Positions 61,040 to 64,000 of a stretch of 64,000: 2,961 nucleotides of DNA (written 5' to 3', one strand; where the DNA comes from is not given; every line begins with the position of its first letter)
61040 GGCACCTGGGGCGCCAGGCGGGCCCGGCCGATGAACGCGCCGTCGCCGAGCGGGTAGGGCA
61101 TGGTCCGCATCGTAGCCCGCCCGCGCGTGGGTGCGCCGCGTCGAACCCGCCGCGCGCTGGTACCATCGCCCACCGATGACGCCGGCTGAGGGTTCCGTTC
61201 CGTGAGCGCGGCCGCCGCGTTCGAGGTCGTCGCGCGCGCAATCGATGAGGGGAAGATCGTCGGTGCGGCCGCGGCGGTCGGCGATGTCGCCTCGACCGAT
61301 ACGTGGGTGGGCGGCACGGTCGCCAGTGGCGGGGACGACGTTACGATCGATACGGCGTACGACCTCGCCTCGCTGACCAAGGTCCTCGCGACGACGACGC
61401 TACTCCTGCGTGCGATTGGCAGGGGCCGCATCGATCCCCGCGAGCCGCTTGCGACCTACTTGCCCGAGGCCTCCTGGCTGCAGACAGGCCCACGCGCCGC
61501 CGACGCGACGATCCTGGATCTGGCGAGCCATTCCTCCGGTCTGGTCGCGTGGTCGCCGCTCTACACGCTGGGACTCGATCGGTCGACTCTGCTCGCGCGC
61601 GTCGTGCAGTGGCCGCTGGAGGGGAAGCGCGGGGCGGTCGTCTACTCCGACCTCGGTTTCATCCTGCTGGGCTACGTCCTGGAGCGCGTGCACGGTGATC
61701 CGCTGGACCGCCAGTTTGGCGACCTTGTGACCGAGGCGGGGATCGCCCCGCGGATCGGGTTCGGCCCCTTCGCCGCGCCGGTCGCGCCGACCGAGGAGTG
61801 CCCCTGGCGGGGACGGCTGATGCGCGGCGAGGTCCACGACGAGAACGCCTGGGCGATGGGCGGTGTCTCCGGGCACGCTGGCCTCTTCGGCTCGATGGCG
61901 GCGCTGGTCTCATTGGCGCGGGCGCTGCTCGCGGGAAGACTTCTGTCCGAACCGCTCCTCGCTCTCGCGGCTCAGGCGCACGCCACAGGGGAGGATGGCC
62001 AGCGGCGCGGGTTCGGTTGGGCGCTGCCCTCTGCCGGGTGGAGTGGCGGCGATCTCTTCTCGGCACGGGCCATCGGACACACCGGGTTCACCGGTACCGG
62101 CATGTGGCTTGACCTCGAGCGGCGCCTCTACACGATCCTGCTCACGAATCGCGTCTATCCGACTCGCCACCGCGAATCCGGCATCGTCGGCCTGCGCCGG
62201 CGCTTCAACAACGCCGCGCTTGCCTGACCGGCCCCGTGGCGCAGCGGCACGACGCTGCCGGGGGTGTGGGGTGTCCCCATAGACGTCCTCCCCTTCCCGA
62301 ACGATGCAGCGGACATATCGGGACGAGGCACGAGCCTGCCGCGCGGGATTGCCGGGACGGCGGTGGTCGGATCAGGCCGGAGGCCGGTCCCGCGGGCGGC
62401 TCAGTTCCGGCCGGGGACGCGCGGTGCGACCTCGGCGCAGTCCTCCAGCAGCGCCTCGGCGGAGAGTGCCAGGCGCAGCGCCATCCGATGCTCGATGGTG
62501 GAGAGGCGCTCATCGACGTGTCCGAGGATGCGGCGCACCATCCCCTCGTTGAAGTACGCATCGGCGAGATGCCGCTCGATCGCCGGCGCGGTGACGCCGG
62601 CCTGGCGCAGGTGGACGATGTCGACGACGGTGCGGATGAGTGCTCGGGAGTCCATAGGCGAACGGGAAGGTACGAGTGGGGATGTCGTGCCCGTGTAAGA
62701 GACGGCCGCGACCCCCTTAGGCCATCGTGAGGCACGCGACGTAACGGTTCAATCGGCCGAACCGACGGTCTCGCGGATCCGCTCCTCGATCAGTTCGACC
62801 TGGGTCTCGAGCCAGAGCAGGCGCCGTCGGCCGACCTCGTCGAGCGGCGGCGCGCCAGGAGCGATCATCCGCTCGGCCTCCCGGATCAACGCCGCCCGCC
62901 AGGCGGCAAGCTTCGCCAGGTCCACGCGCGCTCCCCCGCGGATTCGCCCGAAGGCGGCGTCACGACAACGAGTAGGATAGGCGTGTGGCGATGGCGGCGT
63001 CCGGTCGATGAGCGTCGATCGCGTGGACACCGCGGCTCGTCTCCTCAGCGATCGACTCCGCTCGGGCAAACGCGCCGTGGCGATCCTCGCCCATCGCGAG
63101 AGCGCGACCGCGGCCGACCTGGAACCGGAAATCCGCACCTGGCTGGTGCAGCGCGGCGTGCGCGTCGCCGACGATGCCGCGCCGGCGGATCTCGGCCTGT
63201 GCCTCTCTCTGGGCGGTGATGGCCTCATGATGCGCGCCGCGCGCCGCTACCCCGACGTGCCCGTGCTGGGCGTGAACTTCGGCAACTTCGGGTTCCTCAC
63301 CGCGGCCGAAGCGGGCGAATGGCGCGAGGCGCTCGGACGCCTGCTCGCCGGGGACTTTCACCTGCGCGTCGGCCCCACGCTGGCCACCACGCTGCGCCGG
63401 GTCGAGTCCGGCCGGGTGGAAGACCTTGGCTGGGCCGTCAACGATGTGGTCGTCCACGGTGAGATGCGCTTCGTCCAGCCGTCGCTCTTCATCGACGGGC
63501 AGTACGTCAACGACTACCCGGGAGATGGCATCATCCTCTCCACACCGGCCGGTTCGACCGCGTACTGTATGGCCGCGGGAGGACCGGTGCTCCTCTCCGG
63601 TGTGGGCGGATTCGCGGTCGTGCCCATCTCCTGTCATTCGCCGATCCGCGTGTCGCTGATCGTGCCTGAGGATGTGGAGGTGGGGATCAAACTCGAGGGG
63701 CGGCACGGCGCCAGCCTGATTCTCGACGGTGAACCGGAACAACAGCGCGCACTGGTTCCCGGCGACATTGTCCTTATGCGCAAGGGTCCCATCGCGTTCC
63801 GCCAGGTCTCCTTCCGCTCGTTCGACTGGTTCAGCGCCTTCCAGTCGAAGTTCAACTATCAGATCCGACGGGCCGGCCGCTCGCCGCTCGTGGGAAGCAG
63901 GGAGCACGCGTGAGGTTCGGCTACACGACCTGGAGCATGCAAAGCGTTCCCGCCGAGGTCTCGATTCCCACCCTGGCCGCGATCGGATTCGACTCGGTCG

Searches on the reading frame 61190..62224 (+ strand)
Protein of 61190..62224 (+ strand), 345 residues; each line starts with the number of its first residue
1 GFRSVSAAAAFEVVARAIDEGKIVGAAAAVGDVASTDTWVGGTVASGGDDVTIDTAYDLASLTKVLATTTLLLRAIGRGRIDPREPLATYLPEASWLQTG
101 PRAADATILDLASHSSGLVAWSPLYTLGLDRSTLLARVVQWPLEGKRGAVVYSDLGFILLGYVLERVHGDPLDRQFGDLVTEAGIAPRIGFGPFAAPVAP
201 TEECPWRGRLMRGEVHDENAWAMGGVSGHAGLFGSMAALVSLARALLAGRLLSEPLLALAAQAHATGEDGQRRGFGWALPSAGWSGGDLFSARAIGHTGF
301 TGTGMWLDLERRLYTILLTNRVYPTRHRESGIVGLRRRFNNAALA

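Call 35: search_protein_families(library=pfam, proteins=[window:61190-62224:+], max_evalue=0.00001)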
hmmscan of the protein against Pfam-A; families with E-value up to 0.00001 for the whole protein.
window:61190-62224:+ (345 aa): 1 family
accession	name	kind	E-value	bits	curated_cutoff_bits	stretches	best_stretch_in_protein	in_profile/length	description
PF00144.29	Beta-lactamase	-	8.2e-47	160.4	27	1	14-329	5-318/329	Beta-lactamase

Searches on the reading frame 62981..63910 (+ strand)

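Call 35: search_protein_families(library=pfam, proteins=[window:62981-63910:+], max_evalue=0.00001)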
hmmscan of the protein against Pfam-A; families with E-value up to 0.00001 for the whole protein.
window:62981-63910:+ (310 aa): 2 families
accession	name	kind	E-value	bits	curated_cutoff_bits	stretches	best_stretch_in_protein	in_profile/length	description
PF20143.4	NAD_kinase_C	-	2.7e-18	66.3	23.7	1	168-275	18-123/126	ATP-NAD kinase C-terminal domain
PF01513.26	NAD_kinase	-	2.8e-11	44.3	25.5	1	65-126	67-130/130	ATP-NAD kinase N-terminal domain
